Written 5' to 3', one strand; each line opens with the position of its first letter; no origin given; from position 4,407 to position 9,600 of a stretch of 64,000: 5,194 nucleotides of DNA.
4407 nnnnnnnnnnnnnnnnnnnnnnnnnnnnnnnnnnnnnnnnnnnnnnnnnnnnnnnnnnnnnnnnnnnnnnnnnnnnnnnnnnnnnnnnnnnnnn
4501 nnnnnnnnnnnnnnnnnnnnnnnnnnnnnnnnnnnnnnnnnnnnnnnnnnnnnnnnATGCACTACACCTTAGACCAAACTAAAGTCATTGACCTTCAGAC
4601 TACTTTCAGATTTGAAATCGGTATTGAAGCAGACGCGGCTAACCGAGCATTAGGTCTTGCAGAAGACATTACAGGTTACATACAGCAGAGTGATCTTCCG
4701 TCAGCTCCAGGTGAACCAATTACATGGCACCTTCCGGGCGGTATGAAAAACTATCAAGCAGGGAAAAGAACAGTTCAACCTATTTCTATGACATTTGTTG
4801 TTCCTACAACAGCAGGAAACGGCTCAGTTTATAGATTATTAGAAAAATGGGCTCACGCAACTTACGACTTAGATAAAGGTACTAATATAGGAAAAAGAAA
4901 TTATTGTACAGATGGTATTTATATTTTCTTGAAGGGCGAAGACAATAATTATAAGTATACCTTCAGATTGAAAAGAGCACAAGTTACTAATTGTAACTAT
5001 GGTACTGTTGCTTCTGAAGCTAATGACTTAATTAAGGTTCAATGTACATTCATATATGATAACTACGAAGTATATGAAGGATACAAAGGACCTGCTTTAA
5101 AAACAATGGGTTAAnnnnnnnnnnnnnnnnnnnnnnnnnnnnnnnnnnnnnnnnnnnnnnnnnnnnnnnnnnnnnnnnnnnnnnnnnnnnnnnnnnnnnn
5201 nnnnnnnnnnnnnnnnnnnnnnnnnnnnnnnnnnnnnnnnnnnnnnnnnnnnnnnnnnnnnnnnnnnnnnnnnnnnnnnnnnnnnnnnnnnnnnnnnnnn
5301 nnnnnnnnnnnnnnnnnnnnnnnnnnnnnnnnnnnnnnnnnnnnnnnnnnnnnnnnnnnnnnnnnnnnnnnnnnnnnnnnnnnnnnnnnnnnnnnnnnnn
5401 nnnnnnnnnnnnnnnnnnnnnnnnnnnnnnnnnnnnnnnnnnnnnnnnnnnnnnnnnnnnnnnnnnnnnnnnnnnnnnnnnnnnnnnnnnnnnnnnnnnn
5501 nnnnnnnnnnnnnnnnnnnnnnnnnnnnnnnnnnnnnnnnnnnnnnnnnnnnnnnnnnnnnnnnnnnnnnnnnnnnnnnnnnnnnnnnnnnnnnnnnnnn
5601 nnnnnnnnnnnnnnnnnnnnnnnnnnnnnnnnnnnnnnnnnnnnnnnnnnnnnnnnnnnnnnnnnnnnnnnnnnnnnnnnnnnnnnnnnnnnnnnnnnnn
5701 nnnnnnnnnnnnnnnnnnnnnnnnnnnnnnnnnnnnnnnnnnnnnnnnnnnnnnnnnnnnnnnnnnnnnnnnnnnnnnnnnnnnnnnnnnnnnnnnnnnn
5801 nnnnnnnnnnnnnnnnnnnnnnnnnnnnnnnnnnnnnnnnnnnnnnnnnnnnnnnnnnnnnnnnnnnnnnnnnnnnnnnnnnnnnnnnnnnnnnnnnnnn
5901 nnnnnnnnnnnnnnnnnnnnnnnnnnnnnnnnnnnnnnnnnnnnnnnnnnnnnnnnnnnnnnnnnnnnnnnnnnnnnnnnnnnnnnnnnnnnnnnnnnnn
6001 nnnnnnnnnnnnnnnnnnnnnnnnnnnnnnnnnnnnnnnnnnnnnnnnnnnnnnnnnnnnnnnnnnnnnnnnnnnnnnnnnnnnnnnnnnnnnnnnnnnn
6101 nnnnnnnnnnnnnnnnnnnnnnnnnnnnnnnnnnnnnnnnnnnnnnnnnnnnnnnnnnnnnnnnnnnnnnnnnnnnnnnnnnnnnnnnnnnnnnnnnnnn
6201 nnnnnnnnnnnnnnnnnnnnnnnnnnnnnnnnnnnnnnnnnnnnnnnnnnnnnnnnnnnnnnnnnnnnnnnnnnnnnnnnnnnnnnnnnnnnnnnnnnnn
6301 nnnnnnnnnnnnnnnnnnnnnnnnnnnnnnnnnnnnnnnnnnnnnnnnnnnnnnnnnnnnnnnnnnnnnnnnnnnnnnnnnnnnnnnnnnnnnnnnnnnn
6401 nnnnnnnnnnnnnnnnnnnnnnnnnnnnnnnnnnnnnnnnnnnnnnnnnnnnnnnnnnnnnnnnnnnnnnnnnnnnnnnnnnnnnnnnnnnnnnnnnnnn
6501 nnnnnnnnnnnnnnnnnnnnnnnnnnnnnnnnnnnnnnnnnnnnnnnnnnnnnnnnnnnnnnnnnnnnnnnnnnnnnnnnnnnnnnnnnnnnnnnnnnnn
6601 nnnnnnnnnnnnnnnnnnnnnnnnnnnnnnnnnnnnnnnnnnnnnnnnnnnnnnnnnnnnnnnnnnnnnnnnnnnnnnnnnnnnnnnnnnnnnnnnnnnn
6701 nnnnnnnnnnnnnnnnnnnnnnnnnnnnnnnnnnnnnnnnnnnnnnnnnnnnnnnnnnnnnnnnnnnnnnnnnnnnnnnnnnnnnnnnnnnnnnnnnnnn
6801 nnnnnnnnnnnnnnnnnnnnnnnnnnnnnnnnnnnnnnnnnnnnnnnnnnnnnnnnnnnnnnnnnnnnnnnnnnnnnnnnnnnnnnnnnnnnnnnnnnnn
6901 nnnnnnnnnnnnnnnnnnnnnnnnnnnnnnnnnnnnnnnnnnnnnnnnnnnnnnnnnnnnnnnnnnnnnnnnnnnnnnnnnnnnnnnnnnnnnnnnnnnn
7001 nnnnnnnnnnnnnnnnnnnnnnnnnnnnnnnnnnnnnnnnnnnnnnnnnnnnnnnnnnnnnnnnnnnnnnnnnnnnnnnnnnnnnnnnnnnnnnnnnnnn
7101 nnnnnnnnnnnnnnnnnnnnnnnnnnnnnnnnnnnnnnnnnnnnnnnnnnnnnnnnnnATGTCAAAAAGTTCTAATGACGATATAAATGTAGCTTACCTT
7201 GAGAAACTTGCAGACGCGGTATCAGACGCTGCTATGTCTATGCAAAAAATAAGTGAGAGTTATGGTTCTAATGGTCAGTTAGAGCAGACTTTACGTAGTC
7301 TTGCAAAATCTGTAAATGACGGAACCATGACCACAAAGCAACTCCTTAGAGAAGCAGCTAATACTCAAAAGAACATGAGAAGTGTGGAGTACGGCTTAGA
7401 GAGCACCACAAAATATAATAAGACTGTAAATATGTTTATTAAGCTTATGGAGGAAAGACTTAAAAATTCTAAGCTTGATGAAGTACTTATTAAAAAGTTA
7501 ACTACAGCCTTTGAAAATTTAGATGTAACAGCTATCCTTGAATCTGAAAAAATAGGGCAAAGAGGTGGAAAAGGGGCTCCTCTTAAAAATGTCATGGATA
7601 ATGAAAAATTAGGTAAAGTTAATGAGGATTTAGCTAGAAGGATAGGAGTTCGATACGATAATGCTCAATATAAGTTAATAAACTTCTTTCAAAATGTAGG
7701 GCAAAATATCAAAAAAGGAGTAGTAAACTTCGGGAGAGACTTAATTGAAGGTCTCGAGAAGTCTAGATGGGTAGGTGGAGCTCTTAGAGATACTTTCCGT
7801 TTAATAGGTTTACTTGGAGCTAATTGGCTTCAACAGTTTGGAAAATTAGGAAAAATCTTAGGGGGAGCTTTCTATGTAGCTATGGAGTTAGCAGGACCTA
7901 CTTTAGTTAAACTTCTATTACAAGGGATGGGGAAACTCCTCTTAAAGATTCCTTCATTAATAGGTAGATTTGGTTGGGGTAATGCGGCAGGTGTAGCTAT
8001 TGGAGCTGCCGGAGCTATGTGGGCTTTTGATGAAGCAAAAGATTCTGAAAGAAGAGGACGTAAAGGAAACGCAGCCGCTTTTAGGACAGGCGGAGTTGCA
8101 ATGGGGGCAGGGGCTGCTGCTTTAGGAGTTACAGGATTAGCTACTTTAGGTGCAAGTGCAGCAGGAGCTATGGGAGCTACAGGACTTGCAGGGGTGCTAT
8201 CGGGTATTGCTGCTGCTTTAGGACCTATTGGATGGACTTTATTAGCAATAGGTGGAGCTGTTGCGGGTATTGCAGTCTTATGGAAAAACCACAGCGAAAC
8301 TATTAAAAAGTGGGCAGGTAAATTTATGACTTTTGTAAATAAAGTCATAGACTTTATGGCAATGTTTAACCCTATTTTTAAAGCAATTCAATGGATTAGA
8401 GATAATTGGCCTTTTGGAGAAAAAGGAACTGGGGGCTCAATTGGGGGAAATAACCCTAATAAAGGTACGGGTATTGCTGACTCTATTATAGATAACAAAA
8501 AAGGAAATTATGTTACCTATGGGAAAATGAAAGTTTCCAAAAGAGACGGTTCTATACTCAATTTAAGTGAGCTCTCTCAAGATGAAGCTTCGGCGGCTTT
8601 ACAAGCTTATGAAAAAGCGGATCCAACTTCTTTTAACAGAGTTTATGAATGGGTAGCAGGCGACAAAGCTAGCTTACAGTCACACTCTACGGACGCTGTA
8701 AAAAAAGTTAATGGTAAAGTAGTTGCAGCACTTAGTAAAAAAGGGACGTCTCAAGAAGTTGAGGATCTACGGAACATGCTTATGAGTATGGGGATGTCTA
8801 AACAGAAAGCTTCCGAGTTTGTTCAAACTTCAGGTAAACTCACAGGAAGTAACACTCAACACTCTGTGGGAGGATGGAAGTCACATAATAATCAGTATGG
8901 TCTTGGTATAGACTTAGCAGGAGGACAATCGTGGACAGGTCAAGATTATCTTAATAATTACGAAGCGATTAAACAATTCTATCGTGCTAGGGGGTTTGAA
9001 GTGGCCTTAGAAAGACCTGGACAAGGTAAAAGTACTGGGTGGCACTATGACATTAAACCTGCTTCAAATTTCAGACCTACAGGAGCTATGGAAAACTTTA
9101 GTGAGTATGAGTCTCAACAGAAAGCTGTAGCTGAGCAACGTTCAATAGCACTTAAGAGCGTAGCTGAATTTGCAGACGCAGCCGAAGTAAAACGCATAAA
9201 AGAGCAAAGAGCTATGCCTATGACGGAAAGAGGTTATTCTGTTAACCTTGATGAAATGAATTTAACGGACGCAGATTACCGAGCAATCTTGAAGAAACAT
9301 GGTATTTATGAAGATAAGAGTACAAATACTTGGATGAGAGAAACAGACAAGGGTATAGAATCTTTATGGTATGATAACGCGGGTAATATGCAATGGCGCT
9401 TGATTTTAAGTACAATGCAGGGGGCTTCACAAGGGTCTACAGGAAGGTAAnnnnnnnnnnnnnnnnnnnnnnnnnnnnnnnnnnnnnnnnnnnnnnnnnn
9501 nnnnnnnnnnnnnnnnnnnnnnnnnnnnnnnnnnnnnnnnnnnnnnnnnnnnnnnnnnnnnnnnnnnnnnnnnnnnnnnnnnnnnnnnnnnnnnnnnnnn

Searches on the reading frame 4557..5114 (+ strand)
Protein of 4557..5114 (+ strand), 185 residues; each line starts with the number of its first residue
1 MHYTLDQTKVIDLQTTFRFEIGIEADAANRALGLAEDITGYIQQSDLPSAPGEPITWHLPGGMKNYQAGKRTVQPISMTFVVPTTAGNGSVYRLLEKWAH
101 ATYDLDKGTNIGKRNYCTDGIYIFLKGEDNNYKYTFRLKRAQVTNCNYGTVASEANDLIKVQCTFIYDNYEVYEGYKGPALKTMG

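Call 77: search_protein_families(library=phrogs, proteins=[window:4557-5114:+], max_evalue=0.001)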
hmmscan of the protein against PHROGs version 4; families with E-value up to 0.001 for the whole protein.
window:4557-5114:+ (185 aa): 2 families
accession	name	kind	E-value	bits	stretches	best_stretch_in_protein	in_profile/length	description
phrog_45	-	tail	8.7e-11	42.6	1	3-175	76-257/350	tail tube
phrog_4542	-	tail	1.6e-08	35.2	1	10-174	22-182/214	tail tube protein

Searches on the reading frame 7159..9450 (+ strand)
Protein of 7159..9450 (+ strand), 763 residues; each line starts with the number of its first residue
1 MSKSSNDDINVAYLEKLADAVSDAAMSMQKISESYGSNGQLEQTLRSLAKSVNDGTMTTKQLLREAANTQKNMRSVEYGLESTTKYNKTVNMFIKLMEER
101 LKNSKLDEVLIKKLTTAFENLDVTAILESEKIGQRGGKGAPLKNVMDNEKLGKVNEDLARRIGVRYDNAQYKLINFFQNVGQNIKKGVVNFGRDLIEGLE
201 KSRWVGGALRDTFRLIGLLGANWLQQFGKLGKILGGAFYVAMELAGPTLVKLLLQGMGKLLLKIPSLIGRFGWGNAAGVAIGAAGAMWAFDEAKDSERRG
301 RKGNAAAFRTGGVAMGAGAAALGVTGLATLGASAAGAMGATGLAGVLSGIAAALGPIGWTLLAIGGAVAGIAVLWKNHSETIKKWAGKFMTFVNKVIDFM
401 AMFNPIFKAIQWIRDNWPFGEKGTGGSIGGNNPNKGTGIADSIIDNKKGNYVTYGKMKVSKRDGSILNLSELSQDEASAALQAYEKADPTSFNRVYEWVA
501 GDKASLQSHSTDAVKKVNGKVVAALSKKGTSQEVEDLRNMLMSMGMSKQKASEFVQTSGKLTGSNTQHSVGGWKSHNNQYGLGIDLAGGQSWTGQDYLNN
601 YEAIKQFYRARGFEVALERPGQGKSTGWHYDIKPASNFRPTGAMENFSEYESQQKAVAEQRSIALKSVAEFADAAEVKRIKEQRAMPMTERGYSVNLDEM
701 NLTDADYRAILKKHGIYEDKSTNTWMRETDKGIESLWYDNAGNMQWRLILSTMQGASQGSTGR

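Call 15: search_protein_families(library=phrogs, proteins=[window:7159-9450:+], max_evalue=0.00001)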
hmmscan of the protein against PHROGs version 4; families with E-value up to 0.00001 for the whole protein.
window:7159-9450:+ (763 aa): 1 family
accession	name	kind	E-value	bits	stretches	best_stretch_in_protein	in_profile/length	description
phrog_28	-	tail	1.8e-11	44.3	1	314-700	605-866/1228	tail length tape measure protein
